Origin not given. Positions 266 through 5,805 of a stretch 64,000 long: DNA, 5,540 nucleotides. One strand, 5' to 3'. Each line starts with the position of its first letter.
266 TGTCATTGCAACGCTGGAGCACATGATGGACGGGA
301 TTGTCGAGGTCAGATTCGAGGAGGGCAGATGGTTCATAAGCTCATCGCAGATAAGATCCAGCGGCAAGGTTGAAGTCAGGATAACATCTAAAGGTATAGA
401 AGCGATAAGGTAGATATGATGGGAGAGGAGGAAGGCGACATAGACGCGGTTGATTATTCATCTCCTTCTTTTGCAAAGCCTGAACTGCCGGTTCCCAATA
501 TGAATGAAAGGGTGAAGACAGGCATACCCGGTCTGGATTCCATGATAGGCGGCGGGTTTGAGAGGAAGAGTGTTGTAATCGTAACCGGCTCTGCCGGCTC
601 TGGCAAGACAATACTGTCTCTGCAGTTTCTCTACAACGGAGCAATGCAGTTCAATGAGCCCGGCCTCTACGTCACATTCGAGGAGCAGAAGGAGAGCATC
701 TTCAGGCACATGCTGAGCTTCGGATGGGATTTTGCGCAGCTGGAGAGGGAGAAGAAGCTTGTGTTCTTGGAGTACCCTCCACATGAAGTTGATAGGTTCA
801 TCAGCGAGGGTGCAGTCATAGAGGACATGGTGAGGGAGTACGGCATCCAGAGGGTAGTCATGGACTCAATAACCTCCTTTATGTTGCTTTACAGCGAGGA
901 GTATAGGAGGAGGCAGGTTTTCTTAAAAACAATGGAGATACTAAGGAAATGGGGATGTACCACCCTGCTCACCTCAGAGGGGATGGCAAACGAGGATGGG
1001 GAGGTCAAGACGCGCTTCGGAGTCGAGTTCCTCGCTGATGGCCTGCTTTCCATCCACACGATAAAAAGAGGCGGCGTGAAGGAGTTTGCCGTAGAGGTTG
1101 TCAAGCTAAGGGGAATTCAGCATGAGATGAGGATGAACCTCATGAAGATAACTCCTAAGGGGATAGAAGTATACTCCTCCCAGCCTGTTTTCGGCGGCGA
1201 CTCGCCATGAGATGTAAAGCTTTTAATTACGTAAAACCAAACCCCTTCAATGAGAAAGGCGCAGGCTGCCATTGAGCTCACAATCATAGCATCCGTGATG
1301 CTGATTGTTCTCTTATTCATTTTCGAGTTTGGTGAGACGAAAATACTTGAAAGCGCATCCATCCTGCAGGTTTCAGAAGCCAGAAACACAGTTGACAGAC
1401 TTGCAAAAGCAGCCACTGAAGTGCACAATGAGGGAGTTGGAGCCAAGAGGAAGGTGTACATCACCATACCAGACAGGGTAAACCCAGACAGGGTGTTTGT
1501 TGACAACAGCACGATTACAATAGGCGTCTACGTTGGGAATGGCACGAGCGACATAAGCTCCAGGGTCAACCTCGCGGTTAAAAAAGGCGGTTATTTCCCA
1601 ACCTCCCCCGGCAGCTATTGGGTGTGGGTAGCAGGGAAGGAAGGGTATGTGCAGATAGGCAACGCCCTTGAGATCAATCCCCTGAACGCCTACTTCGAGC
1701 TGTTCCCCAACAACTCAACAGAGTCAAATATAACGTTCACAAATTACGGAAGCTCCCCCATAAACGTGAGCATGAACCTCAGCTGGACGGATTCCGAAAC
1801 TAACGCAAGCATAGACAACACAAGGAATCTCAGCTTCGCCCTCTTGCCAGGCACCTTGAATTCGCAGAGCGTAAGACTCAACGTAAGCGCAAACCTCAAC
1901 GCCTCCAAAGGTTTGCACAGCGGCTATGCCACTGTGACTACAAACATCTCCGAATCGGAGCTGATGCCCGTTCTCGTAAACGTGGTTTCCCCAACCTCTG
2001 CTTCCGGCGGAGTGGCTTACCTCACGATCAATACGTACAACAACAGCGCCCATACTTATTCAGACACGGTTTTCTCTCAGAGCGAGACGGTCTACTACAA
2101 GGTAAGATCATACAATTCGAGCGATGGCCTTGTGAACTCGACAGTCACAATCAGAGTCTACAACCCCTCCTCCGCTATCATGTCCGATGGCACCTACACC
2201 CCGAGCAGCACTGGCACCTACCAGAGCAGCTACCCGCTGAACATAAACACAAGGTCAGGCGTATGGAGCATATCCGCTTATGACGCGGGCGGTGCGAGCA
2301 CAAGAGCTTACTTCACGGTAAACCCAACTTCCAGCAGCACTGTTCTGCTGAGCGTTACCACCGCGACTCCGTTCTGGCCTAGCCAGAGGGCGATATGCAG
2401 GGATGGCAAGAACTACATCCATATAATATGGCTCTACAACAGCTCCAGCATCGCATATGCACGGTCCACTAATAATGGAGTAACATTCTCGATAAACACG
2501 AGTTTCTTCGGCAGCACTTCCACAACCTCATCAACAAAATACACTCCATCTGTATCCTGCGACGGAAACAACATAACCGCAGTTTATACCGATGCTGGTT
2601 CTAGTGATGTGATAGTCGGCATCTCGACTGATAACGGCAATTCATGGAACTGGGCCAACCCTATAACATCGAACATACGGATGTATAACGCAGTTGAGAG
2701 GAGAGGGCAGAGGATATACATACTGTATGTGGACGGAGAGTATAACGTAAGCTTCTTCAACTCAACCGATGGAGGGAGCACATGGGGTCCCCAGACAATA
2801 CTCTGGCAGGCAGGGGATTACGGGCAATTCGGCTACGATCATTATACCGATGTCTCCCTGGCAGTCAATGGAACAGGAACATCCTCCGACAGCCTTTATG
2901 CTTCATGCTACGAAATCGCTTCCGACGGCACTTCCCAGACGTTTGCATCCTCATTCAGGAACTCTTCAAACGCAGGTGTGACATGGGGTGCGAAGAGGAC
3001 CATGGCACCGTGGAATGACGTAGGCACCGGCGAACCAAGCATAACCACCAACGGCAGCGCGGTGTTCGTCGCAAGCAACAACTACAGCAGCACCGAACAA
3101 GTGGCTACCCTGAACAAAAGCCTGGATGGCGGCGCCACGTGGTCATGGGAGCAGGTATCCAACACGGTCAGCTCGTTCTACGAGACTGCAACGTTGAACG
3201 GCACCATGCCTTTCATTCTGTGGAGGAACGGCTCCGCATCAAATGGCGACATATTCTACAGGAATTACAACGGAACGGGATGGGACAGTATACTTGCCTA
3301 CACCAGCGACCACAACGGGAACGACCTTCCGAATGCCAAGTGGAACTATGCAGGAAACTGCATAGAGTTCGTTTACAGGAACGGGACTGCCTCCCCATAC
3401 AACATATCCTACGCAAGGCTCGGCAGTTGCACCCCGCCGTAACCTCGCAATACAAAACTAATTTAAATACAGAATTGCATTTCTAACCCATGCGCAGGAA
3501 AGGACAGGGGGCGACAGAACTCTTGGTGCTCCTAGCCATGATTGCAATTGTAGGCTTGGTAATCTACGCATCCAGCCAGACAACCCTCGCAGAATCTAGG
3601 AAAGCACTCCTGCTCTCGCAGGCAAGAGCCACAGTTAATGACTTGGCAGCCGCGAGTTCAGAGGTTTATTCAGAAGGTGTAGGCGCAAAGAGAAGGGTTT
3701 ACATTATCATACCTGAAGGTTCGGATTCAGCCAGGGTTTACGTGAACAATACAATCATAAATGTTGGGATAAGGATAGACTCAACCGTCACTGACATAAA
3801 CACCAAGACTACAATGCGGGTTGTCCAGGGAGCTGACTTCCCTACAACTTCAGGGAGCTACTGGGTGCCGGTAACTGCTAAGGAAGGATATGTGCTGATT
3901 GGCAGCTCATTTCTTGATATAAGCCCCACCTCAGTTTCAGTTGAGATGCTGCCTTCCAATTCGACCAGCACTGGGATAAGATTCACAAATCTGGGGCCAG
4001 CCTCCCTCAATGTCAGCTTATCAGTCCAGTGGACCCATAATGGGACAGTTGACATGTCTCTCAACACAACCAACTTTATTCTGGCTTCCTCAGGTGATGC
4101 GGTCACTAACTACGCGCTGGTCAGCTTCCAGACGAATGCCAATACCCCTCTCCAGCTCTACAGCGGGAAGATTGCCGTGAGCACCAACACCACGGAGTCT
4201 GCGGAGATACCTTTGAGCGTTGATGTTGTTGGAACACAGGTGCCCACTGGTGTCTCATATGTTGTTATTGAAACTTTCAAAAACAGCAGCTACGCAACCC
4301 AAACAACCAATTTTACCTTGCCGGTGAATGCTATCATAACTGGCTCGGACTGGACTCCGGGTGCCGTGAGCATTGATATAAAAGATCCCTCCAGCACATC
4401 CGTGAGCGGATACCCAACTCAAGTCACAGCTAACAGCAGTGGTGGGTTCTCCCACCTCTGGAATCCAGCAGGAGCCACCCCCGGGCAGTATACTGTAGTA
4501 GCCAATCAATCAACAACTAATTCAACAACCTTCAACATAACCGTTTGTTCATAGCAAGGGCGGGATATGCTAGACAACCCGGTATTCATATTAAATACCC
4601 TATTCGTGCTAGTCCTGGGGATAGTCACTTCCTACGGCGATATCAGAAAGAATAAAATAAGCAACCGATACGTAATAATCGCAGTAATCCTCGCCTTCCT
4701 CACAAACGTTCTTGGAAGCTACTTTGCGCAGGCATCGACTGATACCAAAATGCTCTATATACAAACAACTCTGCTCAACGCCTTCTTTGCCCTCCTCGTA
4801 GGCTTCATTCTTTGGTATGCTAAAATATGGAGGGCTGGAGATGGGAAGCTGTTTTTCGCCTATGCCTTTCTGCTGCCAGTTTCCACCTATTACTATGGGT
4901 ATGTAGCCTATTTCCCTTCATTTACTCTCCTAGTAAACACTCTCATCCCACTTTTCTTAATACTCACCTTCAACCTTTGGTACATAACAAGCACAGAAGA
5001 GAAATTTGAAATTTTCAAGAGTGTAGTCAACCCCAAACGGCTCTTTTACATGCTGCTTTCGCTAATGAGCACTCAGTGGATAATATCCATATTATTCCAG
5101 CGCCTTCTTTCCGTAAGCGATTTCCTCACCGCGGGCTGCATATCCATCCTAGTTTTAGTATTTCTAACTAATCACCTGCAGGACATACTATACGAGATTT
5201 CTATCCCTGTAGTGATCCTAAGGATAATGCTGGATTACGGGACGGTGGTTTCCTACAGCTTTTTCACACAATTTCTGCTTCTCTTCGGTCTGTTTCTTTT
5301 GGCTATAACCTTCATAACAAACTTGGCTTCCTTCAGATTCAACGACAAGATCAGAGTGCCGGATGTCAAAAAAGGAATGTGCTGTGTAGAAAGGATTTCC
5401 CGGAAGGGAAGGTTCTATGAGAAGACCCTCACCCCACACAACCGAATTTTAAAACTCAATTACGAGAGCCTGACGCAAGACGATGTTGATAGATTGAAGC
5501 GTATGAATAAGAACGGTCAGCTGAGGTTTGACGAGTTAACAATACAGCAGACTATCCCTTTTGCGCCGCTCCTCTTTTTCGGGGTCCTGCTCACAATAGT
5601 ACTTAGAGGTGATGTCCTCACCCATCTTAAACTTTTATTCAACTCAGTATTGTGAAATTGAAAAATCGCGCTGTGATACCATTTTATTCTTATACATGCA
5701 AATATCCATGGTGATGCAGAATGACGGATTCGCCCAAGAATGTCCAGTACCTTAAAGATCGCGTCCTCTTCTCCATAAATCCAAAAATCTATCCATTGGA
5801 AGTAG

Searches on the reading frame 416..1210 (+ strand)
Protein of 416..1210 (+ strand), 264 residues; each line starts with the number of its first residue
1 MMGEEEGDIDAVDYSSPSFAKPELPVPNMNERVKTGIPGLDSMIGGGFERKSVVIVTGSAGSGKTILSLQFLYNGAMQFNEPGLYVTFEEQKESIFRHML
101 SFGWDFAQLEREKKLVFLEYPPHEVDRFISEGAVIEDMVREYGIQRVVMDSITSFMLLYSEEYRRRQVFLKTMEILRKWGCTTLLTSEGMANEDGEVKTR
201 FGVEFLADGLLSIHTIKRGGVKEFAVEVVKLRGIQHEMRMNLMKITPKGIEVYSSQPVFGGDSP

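Call 7: search_protein_families(library=ncbifam, proteins=[window:416-1210:+], max_evalue=0.001)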
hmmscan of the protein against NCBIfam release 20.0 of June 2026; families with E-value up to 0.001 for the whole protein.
window:416-1210:+ (264 aa): 18 families
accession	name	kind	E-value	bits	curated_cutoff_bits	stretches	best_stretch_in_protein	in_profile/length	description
TIGR03880.1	KaiC_arch_3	hypoth_equivalog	4.5e-47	160.5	249.45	1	36-259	1-224/224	KaiC domain-containing protein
NF006799.0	PRK09302.1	equivalog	4.6e-45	154.1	408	1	31-252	11-238/515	circadian clock protein KaiC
TIGR03877.1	thermo_KaiC_1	hypoth_equivalog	4.9e-38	131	307.25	1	31-255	2-235/238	KaiC domain-containing protein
TIGR02655.1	circ_KaiC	equivalog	1.9e-36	125.8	546.25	1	32-253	2-229/484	circadian clock protein KaiC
TIGR03881.1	KaiC_arch_4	hypoth_equivalog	1.6e-31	109.8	247.8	1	31-251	1-227/231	KaiC domain-containing protein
NF052589.1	ArlH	equivalog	1.5e-14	54.3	215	1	39-238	8-207/229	archaellum protein ArlH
NF004723.0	PRK06067.1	subfamily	2.2e-12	47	194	1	30-238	13-219/243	flagellar accessory protein FlaH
TIGR03878.1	thermo_KaiC_2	hypoth_equivalog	3.5e-09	36.4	232.2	1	46-205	31-194/259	KaiC domain-containing protein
NF006320.0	PRK08533.1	equivalog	4.7e-08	32.9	215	1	40-233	13-203/230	flagellar accessory protein FlaH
NF006861.0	PRK09361.1-1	equivalog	1.6e-06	27.8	278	1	29-105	1-76/235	DNA repair and recombination protein RadB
TIGR02236.1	recomb_radA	equivalog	2.8e-06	26.9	361.15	1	31-74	76-119/311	DNA repair and recombination protein RadA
TIGR00416.1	sms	equivalog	5e-06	25.5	403.05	1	30-95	73-137/454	DNA repair protein RadA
NF003301.0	PRK04301.1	equivalog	5.3e-06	25.8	259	1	31-74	81-124/316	DNA repair and recombination protein RadA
TIGR00665.1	DnaB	equivalog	6.4e-06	25.2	385.25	1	33-101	178-245/435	replicative DNA helicase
TIGR03600.1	phage_DnaB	exception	4.1e-05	22.8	498.65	1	33-100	177-243/421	phage replicative helicase, DnaB family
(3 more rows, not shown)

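Call 8: search_protein_families(library=pfam, proteins=[window:416-1210:+], max_evalue=0.01)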
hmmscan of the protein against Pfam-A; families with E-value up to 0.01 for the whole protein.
window:416-1210:+ (264 aa): 7 families
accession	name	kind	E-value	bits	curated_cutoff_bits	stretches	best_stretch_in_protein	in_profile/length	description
PF06745.19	ATPase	-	2.7e-58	197.5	26.6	1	33-255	1-229/231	KaiC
PF13481.12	AAA_25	-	1.7e-08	34.8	27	1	31-186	13-187/195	AAA domain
PF03796.21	DnaB_C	-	2.1e-06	27.8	27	1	33-101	2-69/255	DnaB-like helicase C terminal domain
PF25199.1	nSTAND_NTPase5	-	0.0023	18.2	34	1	49-92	39-79/145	Novel STAND NTPase 5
PF09848.15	SLFN-g3_helicase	-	0.0024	17.7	24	1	51-77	1-28/354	Schlafen group 3, DNA/RNA helicase domain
PF20720.3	nSTAND3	-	0.0038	17.4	27.2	1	49-77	15-43/155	Novel STAND NTPase 3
PF13173.12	AAA_14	-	0.0084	16.6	27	0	51-118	2-68/129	AAA domain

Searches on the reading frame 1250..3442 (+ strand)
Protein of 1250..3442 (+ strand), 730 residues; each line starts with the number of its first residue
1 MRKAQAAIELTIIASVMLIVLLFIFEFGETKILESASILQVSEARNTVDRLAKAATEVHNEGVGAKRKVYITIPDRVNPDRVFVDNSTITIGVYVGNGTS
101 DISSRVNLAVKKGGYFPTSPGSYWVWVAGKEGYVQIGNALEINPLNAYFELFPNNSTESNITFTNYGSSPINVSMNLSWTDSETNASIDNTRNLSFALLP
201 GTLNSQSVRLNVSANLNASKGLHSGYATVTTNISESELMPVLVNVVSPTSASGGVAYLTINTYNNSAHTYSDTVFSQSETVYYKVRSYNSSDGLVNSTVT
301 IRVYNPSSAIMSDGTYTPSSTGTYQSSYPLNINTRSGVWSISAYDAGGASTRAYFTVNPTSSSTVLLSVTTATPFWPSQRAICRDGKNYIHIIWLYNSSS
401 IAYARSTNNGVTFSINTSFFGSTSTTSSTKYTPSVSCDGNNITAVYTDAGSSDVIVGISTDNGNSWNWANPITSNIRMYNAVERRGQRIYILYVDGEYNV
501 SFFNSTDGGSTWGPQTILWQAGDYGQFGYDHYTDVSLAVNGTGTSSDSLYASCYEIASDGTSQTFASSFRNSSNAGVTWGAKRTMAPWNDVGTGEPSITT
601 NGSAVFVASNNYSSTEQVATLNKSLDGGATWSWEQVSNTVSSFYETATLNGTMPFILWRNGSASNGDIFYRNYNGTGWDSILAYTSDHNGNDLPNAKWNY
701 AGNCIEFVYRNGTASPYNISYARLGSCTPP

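Call 7: search_protein_families(library=ncbifam, proteins=[window:1250-3442:+], max_evalue=0.001)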
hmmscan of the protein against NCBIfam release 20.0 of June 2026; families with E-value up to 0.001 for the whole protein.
window:1250-3442:+ (730 aa): 0 families

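Call 8: search_protein_families(library=pfam, proteins=[window:1250-3442:+], max_evalue=0.01)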
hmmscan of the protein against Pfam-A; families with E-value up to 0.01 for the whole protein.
window:1250-3442:+ (730 aa): 1 family
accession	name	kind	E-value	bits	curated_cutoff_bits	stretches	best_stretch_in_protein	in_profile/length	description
PF01835.25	MG2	-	2.5e-07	31.4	32.8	1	274-357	10-96/96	MG2 domain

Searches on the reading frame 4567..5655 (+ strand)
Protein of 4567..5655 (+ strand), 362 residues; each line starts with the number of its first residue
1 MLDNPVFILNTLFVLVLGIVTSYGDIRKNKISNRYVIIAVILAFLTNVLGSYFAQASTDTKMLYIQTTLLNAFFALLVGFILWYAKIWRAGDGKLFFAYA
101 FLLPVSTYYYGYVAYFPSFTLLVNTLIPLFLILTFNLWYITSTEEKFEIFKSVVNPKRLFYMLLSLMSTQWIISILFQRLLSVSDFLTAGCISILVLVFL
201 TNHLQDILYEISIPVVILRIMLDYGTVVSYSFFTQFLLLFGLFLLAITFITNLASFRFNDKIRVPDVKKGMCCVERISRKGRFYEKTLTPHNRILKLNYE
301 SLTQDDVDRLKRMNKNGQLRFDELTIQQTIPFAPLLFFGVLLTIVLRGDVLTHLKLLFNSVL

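Call 7: search_protein_families(library=ncbifam, proteins=[window:4567-5655:+], max_evalue=0.001)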
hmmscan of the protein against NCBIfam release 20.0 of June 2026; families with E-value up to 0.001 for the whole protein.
window:4567-5655:+ (362 aa): 0 families

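Call 8: search_protein_families(library=pfam, proteins=[window:4567-5655:+], max_evalue=0.01)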
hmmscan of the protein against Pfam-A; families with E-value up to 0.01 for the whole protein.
window:4567-5655:+ (362 aa): 1 family
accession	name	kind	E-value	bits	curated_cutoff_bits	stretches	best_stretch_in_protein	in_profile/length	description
PF01478.23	Peptidase_A24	-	3.9e-06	27.7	26.5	1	13-118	2-89/104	Type IV leader peptidase family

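Call 34: find_homologous_proteins(query=window:4567-5655:+, max_evalue=0.00001)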
Query window:4567-5655:+ (362 aa): 21 proteins with E <= 0.00001 among 8000 candidates.
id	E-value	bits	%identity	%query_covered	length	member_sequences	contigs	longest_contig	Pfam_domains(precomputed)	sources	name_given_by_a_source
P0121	5.1e-228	774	100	100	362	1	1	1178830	PF01478.24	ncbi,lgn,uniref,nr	ncbi:MAG: hypothetical protein Sv326_1193 [Candidatus Fermentimicrarchaeum limneticum]|uniref:Prepil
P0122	1.1e-141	490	64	99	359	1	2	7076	PF01478.24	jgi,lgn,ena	-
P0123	5.9e-138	478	60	99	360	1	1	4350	PF01478.24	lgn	-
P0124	5.5e-126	439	57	97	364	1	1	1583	-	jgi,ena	-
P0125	5.7e-124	432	55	99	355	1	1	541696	PF01478.24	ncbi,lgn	ncbi:MAG: hypothetical protein QXF56_03280 [Candidatus Micrarchaeia archaeon]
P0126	1.5e-123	431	56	94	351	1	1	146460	-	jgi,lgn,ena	-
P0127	4.8e-122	426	55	99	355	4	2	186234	PF01478.24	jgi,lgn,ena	-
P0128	2.7e-121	423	54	98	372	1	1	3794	-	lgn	-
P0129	1.3e-116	408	53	99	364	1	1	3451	PF01478.24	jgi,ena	-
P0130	6.0e-116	406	53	99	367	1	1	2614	-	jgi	jgi:hypothetical protein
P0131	1.3e-111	391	52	98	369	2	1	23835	-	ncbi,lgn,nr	ncbi:hypothetical protein H0N99_01685 [Candidatus Micrarchaeota archaeon]|nr:hypothetical protein [C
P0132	3.8e-47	179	36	93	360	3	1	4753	-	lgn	-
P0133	1.8e-43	167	33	96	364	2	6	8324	PF01478.24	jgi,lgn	-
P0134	1.1e-41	162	32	95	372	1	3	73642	PF01478.24,PF06819.17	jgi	jgi:hypothetical protein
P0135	1.6e-41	161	33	95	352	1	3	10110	-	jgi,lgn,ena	-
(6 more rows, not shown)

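Call 43: search_solved_structures(query=window:4567-5655:+, max_evalue=1)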
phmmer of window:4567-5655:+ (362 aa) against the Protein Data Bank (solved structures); distinct sequences matched with E-value up to 1: 0.

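Call 49: search_protein_families(library=padloc, proteins=[window:4567-5655:+], max_evalue=0.001)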
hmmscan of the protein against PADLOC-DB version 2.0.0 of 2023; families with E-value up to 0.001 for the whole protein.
window:4567-5655:+ (362 aa): 0 families

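Call 58: find_related_loci(query=A3, collection=metagenome_contigs, flank=10000)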
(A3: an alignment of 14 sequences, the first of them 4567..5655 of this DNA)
Query A3 (362 aa) in metagenome_contigs; peptide patterns used: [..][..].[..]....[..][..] (x = any residue, [..] = any of these).
505 stretches matched a pattern; 305 encode a relative of the query (tblastn E <= 1e-3); the best 80 are kept; 80 distinct loci.
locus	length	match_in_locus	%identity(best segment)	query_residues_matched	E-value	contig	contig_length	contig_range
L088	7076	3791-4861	64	1-357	6e-140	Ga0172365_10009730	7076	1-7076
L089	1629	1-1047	57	9-356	2e-138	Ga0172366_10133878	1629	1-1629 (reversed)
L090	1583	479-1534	57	6-356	1e-138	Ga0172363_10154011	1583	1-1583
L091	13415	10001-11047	55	10-356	3e-124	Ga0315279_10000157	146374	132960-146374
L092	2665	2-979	59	33-357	9e-128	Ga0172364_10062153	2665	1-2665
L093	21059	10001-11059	55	1-357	3e-121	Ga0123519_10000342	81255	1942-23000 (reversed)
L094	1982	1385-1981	61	1-199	4e-72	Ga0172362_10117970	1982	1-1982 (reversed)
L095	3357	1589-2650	36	13-356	8e-65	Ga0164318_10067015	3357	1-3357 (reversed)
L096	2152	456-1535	35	1-358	1e-60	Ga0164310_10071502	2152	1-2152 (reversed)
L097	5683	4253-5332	35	1-358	2e-59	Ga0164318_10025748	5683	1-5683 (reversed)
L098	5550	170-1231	34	14-352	5e-57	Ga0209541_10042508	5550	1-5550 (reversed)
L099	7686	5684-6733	35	14-357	7e-56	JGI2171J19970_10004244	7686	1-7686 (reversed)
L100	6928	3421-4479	34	14-357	4e-55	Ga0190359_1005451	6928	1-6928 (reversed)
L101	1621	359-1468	34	2-355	6e-57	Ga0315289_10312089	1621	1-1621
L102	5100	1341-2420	34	13-354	2e-54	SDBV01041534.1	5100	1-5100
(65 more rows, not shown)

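Call 69: predict_structure(alignment_id=A4)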
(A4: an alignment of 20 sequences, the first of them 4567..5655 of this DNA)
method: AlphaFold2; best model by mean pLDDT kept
length: 362 residues; sequences in the alignment: 20
mean_pLDDT: 83.4   pTM: 0.72
mean pLDDT of the five models: 83.4, 83.0, 83.0, 82.8, 82.2
residues with pLDDT >= 90: 101; 70-90: 227; 50-70: 32; < 50: 2
segments of 3 or more residues with pLDDT < 50: none
pLDDT, mean of each block of 10 residues (from residue 1): 77 93 86 91 92 88 91 91 78 92 84 76 84 78 79 83 92 78 68 83 82 92 87 87 77 62 86 84 81 79 89 91 81 90 85 72 52
secondary structure, 60 per line:
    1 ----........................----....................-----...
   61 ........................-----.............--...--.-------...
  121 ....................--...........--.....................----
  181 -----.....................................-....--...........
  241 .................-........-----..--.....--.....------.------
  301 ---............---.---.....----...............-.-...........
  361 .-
elements in order: H5-28 H33-52 H58-84 H90-102 H118-140 H143-153 H156-176 H186-222 H224-227 H230-257 E259-263 E276-280 E283-287 H304-315 E323-327 H332-346 H350-361

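Call 72: fold_search(model_id=the predicted structure, library=pdb)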
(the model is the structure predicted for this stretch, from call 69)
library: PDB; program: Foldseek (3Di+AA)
matches with E <= 10: 63; with E <= 0.001: 0
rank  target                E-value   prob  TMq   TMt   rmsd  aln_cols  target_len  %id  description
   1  8xq7_A                1.3e+00  0.05  0.12  0.06  21.3       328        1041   14  Structure of the sea urchin spSLC9C1 in state-1 w/ cAMP dimer (released 2024-07-17)
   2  8u7r_A                1.4e+00  0.07  0.15  0.07  20.2       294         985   12  WT sea urchin SLC9C1 at pH 6 in presence of K+ (released 2025-03-26)
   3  8bw8_D                1.6e+00  0.05  0.12  0.14  14.9       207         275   12  Crystal structure of the dCNK-SAM-CRIC-PDZ/dHYP-SAM complex (released 2024-02-21)
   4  6fwz                  1.6e+00  0.04  0.17  0.16  20.4       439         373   12  Crystal structure of human UDP-N-acetylglucosamine-dolichyl-phosphate N-acetylglucosaminephosphotransferase (DPAGT1) (V2 (released 2018-07-25)
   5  6bpp_B                1.6e+00  0.03  0.10  0.08  28.2       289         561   13  E. coli MsbA in complex with LPS and inhibitor G092 (released 2018-05-02)
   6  5ek0_A                2.2e+00  0.07  0.15  0.20  16.0       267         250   13  Human Nav1.7-VSD4-NavAb in complex with GX-936. (released 2015-12-23)
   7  8xq8                  2.2e+00  0.04  0.13  0.06  21.2       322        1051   11  Structure of the sea urchin spSLC9C1 in state-1 w/ cAMP protomer (released 2024-07-17)
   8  9f63                  2.4e+00  0.03  0.12  0.10  24.1       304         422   11  Crystal structure of Saccharomyces cerevisiae pH nine-sensitive protein 1 (PNS1) (released 2024-05-15)
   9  8u71_A                2.6e+00  0.06  0.14  0.06  21.3       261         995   13  Structure of sea urchin SLC9C1 at pH 8 in Na+ (released 2025-03-26)
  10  6oo3_A                2.7e+00  0.06  0.17  0.12  18.5       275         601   12  Cryo-EM structure of the C4-symmetric TRPV2/RTx complex in amphipol resolved to 2.9 A (released 2019-05-29)
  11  4pl0_B                3.0e+00  0.01  0.11  0.08  29.4       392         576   15  Crystal structure of the antibacterial peptide ABC transporter McjD in an outward occluded state (released 2014-06-18)
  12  8iz9                  3.0e+00  0.01  0.09  0.04  28.5       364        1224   13  cryo-EM structure of PGE1-bound hMRP4 (released 2024-04-10)
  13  5och_B                3.1e+00  0.02  0.12  0.09  25.4       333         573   10  The crystal structure of human ABCB8 in an outward-facing state (released 2018-07-25)
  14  7dny_A                3.5e+00  0.01  0.10  0.07  28.3       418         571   11  Cryo-EM structure of the human ABCB6 (coproporphyrin III-bound) (released 2022-06-22)
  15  6o0a                  3.6e+00  0.06  0.12  0.12  12.1       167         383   13  Crystal structure of flavohemoglobin from Malassezia yamatoensis with bound FAD and heme determined by iron SAD phasing (released 2019-03-06)
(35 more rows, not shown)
